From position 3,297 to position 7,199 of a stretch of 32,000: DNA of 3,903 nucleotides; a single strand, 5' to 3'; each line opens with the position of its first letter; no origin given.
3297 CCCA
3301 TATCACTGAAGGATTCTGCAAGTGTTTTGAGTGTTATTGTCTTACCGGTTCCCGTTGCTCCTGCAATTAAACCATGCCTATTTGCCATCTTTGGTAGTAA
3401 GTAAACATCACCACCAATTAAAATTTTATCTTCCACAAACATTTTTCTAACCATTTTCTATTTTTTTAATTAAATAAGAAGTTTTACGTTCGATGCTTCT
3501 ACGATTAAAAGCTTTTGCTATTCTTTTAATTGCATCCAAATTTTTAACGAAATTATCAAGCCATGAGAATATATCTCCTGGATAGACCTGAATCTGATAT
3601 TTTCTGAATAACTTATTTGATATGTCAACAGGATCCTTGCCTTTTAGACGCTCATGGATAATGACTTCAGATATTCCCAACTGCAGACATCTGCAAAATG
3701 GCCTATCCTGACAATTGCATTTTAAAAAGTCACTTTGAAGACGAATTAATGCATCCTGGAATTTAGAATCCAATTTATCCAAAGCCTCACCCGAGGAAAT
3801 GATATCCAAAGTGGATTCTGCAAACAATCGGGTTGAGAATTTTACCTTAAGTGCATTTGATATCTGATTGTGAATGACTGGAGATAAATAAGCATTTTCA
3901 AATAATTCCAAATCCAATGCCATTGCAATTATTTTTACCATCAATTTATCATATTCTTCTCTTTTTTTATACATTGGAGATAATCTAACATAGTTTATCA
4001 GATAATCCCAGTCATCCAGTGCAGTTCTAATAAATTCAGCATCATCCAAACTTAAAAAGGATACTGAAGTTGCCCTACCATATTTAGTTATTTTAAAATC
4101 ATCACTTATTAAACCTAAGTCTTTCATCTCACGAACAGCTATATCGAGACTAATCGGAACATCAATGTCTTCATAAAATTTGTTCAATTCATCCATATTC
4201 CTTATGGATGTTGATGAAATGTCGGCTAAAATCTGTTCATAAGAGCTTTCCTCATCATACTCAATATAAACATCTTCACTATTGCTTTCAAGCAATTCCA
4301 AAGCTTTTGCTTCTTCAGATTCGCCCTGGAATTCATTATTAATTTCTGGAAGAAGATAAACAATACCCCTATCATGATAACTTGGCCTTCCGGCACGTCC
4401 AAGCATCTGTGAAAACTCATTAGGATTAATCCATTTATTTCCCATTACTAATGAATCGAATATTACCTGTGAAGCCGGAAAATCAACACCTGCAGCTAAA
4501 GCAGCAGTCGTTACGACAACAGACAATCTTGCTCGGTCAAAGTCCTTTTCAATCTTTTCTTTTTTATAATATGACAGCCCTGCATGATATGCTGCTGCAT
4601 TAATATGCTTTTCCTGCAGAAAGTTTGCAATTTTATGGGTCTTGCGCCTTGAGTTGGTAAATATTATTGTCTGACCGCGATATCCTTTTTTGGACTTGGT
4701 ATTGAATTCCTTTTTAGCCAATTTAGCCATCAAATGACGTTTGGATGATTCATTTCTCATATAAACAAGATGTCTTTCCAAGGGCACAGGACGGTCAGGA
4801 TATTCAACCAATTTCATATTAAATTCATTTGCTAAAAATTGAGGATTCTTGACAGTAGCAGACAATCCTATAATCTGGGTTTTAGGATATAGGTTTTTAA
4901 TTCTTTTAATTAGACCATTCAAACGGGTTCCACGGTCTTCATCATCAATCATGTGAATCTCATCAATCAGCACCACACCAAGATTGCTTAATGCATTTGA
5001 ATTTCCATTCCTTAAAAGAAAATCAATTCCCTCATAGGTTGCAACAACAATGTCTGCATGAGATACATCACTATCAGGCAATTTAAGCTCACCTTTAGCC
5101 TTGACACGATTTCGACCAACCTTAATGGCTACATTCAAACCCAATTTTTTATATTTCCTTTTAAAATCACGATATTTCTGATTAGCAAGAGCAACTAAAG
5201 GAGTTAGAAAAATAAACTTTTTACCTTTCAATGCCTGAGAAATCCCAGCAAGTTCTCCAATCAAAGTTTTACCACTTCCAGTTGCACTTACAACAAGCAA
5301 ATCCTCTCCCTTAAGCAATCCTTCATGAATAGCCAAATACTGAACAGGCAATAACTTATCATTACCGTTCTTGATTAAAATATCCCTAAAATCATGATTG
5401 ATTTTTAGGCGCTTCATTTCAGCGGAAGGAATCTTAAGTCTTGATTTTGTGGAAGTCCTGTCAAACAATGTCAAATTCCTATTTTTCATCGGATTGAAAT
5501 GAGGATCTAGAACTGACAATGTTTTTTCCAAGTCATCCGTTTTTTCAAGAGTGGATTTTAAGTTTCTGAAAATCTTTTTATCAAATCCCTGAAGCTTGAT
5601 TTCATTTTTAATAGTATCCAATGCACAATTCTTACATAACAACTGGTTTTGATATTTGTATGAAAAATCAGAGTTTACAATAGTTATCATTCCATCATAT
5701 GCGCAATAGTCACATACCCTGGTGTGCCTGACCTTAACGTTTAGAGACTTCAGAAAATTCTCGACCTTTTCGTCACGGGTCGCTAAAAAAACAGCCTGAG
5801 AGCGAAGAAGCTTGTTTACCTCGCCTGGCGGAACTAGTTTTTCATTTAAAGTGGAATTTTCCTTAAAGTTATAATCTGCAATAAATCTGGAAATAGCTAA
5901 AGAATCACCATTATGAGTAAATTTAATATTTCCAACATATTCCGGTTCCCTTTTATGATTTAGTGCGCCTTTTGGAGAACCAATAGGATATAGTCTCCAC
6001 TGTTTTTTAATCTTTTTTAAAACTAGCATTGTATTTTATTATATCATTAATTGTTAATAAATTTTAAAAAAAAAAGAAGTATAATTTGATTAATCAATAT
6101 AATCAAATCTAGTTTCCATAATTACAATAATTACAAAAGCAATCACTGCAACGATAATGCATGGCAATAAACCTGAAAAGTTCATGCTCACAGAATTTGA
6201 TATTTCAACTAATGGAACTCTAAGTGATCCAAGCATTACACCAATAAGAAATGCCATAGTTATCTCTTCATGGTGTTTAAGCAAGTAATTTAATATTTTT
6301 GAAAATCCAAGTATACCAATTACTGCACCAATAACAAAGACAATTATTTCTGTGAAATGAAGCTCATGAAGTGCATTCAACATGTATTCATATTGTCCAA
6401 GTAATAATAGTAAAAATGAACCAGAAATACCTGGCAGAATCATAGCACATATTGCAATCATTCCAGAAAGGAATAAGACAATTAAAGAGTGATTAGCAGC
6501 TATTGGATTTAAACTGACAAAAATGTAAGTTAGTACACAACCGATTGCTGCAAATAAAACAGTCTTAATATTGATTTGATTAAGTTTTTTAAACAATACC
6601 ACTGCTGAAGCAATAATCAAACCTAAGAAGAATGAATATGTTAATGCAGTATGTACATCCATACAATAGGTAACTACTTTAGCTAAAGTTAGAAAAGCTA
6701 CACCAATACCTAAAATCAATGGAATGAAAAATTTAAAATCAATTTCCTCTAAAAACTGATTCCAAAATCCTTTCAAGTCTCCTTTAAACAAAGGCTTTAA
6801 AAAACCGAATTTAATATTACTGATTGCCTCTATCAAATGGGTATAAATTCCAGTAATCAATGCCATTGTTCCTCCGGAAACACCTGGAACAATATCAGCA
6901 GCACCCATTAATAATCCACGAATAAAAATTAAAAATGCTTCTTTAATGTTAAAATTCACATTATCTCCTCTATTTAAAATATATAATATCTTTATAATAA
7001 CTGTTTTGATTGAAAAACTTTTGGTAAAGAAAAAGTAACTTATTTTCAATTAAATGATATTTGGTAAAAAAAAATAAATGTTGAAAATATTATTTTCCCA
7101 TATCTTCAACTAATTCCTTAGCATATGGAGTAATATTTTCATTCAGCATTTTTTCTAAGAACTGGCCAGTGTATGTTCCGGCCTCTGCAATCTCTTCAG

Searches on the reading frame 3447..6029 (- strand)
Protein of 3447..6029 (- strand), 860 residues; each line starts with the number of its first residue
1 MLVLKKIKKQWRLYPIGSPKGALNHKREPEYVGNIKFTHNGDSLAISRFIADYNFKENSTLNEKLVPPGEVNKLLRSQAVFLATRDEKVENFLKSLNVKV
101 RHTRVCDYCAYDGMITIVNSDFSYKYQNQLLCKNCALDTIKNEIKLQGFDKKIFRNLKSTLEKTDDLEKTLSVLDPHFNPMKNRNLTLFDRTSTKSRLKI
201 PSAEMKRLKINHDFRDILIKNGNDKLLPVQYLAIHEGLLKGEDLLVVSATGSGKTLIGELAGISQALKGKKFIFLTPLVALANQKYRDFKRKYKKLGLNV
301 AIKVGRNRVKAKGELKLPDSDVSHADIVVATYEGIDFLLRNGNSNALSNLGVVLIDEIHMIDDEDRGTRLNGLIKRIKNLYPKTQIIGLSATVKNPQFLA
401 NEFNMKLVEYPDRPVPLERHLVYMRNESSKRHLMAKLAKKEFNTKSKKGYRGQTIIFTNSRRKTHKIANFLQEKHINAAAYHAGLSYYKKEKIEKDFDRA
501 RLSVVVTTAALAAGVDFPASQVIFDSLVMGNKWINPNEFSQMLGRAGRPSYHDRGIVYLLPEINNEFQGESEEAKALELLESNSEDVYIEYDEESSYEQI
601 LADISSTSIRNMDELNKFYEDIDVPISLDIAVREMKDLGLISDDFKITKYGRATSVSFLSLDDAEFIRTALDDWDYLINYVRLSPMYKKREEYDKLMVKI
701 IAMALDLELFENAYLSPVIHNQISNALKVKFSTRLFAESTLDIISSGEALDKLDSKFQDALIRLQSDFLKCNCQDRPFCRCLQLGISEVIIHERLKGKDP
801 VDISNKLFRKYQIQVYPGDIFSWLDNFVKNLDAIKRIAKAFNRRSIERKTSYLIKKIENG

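Call 9: search_protein_families(library=pfam, proteins=[window:3447-6029:-], max_evalue=0.001)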
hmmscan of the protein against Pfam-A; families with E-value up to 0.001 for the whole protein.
window:3447-6029:- (860 aa): 5 families
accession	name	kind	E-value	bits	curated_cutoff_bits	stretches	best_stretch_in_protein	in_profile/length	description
PF19131.5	DUF5814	-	2.2e-56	190.1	25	1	708-857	1-148/148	Family of unknown function (DUF5814)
PF00270.35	DEAD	-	2.4e-31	109.1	26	1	228-395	2-163/167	DEAD/DEAH box helicase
PF00271.37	Helicase_C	-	4.7e-16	59.5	23.5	1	447-549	11-109/110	Helicase conserved C-terminal domain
PF04851.21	ResIII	-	1.4e-15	58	22.5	1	240-394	22-163/164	Type III restriction enzyme, res subunit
PF07517.20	SecA_DEAD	-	0.00012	21.9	24.6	1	247-358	96-206/290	SecA DEAD-like domain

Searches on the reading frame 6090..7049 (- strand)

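Call 9: search_protein_families(library=pfam, proteins=[window:6090-7049:-], max_evalue=0.001)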
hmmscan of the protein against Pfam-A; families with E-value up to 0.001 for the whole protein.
window:6090-7049:- (319 aa): 1 family
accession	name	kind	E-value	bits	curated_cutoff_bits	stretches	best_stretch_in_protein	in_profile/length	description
PF04018.18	VCA0040-like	-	5.8e-82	275.4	26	1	48-279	1-228/246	Undecaprenyl phosphate translocase-like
